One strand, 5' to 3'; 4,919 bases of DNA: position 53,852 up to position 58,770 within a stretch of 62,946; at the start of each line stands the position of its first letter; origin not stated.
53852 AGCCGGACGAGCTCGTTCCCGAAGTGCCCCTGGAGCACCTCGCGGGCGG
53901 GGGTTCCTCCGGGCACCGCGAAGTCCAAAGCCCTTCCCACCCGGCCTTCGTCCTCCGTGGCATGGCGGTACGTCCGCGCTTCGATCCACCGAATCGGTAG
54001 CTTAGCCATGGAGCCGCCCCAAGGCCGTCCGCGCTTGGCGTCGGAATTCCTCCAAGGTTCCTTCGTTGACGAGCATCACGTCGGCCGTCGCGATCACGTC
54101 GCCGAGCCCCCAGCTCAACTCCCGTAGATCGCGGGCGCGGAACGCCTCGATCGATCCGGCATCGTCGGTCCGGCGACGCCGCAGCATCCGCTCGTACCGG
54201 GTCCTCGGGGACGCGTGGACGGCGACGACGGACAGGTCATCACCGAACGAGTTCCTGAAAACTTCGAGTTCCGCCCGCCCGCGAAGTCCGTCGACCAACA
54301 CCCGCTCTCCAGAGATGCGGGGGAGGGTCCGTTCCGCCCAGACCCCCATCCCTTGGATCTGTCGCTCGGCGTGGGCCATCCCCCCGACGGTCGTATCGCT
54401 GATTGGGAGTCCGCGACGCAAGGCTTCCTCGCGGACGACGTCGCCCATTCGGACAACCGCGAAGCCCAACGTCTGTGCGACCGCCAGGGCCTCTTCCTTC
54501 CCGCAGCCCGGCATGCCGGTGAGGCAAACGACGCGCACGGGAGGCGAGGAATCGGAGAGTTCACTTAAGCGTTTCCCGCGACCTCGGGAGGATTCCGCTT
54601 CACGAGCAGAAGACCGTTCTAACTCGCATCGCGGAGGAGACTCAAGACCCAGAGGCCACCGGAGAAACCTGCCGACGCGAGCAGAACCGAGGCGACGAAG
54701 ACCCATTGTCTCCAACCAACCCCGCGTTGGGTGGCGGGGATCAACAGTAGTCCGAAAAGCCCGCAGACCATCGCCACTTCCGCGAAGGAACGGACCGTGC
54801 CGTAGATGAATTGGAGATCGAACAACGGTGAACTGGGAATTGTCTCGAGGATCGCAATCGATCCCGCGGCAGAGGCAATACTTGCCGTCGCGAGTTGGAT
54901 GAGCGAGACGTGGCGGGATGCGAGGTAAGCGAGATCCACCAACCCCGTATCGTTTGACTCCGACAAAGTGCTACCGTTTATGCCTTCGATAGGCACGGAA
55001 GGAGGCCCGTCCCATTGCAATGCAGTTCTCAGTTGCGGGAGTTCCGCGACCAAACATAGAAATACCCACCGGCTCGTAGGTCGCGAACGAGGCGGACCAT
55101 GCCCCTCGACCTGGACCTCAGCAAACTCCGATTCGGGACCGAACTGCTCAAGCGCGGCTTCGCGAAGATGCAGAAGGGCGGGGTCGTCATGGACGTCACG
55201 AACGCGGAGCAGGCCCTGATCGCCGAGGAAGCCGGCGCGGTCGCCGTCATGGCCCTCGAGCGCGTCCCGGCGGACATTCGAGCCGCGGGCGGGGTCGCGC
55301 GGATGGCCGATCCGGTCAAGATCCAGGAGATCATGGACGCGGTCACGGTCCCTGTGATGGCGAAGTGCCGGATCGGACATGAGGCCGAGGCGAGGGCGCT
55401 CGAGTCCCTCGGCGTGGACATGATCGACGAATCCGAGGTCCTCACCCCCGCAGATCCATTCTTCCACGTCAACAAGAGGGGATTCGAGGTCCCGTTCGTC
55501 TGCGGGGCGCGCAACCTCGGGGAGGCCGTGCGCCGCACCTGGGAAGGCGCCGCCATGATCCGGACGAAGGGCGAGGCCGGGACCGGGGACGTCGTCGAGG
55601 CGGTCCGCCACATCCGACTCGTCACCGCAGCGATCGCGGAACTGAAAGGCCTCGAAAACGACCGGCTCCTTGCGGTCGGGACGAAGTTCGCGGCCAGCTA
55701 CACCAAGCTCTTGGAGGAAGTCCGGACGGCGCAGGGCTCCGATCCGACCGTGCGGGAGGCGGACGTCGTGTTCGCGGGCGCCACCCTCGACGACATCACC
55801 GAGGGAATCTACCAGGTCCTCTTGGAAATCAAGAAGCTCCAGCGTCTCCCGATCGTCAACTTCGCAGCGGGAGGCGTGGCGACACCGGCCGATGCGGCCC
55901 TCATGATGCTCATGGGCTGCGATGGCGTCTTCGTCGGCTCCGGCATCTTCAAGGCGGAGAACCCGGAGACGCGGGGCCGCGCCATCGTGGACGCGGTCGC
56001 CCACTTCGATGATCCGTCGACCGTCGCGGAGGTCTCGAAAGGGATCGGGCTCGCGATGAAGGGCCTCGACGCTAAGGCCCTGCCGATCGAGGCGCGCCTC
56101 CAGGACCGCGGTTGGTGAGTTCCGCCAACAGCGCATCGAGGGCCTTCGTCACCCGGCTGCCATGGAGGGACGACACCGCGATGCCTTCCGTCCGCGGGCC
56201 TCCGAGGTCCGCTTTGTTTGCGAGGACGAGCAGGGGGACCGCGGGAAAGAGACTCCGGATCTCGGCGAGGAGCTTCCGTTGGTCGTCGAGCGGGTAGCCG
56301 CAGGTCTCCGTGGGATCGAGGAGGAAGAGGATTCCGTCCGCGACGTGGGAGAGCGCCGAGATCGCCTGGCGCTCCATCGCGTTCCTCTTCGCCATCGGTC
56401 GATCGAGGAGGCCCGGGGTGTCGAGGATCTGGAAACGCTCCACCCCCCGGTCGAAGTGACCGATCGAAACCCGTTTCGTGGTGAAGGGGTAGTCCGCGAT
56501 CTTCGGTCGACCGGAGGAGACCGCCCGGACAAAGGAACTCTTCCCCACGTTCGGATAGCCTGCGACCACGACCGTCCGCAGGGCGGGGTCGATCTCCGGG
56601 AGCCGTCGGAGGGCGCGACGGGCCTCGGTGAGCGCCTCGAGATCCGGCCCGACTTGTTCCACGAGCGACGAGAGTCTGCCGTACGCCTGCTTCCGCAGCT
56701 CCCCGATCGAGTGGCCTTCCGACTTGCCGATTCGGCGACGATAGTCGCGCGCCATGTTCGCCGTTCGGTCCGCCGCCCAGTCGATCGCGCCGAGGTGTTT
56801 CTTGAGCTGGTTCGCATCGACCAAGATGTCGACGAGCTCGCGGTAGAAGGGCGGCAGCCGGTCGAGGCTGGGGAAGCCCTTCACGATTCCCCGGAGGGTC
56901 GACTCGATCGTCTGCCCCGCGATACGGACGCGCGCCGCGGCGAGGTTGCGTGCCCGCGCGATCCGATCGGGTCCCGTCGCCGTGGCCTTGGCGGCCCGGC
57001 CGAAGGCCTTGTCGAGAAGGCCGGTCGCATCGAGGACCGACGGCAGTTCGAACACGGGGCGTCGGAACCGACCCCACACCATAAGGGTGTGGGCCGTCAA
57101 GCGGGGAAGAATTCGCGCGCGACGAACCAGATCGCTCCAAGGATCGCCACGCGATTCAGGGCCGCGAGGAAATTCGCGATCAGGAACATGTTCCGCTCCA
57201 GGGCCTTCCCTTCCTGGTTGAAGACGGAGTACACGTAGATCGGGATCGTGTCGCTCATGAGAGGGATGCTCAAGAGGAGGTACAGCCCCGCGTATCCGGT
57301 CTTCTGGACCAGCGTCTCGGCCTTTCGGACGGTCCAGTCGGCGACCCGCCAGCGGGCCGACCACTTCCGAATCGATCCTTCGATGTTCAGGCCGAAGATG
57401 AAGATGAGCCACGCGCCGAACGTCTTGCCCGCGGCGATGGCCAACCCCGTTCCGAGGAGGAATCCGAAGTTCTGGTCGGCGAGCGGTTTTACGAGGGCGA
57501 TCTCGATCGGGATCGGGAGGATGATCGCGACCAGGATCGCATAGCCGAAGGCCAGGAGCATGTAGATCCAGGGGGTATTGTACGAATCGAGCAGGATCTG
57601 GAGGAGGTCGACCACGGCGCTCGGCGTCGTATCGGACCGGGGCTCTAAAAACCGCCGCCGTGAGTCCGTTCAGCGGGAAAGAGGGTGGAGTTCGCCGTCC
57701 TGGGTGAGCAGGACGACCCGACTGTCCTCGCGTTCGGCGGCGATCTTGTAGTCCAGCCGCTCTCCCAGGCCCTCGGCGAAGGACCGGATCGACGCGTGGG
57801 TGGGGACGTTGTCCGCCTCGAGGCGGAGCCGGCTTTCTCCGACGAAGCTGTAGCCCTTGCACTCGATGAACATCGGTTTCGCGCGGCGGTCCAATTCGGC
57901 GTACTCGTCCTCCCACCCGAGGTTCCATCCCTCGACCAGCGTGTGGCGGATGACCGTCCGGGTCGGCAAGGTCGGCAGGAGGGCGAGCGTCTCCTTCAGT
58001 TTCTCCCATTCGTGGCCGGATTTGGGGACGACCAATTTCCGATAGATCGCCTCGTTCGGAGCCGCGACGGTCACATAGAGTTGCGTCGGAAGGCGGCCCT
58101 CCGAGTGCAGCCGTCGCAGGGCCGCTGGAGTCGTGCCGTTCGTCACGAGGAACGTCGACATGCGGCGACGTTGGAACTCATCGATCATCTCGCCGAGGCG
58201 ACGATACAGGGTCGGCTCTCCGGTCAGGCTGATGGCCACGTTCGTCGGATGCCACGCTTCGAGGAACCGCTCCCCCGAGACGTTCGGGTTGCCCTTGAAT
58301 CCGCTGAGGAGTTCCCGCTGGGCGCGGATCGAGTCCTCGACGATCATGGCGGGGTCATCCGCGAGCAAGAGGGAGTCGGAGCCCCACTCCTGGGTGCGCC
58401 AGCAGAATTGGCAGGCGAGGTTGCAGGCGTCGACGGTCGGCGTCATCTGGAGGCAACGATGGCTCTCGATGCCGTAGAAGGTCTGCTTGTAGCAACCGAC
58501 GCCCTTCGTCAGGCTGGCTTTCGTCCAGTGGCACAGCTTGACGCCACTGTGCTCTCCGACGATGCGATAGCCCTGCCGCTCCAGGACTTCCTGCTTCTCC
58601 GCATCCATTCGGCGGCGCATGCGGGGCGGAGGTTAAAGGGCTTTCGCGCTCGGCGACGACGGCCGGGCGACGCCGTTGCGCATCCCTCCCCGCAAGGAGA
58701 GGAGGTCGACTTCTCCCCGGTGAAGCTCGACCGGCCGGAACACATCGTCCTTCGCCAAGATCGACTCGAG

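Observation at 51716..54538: AcnX small subunit fused to a Nudix hydrolase, inside a four-gene overlapping operon with UPF0200/UPF0201 proteins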

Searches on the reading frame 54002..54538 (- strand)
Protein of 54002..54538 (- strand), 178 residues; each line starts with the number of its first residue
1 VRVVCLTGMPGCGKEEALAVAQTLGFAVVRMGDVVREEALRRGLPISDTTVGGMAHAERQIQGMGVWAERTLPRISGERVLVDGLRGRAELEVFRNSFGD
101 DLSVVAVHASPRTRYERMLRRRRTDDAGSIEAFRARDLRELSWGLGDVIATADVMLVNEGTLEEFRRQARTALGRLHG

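Call 5: search_protein_families(library=pfam, proteins=[window:54002-54538:-], max_evalue=0.01)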
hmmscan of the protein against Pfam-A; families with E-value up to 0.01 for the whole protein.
window:54002-54538:- (178 aa): 2 families
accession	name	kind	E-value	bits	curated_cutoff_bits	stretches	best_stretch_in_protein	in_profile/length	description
PF13207.12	AAA_17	-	2.2e-14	54.4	27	1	7-132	1-134/136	AAA domain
PF13238.12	AAA_18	-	2.5e-10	41.3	29.4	1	4-128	1-118/128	AAA domain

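Call 6: search_protein_families(library=ncbifam, proteins=[window:54002-54538:-], max_evalue=0.01)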
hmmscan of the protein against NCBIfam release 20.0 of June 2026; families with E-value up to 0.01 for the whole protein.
window:54002-54538:- (178 aa): 4 families
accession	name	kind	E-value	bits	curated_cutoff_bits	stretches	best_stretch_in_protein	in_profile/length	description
NF006226.0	PRK08356.1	equivalog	2.1e-11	43.9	189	1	78-175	95-192/195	hypothetical protein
NF041025.1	antiphage_deaminase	equivalog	3.7e-06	26.1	400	1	76-169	105-202/437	anti-phage dCTP deaminase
TIGR02173.1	cyt_kin_arch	equivalog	0.0036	17.3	102.1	0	3-136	2-125/169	(d)CMP kinase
NF002700.0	PRK02496.1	equivalog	0.0095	15.6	262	0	4-129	4-136/184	adenylate kinase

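Call 57: search_solved_structures(query=window:54002-54538:-, max_evalue=0.001)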
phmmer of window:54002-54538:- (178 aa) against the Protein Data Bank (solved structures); distinct sequences matched with E-value up to 0.001: 2.
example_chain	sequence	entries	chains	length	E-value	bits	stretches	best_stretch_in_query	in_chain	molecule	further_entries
3lw7_A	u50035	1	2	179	7e-30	107.5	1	2-172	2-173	Adenylate kinase related protein (AdkA-like)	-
3h0k_A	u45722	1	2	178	1.2e-29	106.7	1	2-172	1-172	UPF0200 protein SSO1041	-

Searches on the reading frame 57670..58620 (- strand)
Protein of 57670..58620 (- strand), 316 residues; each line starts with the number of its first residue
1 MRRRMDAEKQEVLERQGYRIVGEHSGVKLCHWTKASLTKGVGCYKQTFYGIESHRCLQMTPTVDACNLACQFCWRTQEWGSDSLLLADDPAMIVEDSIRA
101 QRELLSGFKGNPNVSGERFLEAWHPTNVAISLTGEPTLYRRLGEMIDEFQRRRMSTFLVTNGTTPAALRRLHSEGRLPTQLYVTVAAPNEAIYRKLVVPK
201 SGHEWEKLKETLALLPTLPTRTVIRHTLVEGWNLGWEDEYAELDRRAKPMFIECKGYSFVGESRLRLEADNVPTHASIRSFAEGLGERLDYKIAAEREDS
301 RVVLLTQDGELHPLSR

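Call 80: search_protein_families(library=pfam, proteins=[window:57670-58620:-], max_evalue=0.0001)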
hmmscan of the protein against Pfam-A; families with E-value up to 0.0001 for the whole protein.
window:57670-58620:- (316 aa): 2 families
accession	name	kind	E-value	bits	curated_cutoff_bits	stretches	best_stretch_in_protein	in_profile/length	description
PF08608.17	Wyosine_form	-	9.1e-20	71.1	22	1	246-306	1-62/63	Wyosine base formation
PF04055.27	Radical_SAM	-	5.6e-14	53.1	29.5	1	62-235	3-157/166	Radical SAM superfamily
